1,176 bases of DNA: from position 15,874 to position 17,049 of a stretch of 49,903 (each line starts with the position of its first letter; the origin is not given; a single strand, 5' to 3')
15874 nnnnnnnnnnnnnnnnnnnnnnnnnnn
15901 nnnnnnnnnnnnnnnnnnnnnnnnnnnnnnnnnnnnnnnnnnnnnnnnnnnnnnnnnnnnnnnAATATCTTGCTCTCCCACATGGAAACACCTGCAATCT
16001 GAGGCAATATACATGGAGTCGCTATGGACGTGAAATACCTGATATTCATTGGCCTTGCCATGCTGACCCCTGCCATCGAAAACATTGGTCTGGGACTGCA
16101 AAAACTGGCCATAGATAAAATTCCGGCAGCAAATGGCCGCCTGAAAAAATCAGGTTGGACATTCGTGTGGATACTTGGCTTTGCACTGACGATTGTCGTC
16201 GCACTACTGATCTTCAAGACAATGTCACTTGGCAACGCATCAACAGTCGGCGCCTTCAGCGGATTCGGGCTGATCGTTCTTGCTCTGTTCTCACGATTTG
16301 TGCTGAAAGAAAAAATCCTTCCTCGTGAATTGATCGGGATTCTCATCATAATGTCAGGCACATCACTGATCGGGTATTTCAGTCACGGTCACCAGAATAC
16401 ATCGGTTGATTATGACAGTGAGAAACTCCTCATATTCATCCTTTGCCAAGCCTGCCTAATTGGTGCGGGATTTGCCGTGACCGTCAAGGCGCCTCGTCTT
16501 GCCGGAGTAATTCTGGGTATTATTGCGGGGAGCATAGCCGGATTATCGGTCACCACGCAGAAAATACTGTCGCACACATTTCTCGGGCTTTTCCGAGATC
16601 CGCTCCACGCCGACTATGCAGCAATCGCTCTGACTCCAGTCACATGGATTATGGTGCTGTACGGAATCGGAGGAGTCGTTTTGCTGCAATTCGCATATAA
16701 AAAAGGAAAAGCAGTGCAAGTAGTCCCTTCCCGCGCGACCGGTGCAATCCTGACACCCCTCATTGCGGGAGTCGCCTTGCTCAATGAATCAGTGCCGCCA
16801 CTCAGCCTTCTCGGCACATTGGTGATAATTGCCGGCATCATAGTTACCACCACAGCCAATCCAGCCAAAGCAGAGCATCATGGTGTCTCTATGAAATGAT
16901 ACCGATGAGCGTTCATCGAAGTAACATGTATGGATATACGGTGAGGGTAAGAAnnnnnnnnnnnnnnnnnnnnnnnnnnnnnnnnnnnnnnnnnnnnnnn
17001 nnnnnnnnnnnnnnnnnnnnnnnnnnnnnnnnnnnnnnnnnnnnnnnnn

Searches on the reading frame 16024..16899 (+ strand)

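Call 46: search_protein_families(library=pfam, proteins=[window:16024-16899:+], max_evalue=0.0001)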
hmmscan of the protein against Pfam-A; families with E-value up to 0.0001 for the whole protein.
window:16024-16899:+ (291 aa): 1 family
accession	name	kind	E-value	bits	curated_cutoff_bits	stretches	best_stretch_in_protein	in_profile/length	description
PF00892.27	EamA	-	1e-11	45.7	28.2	1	41-117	58-134/135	EamA-like transporter family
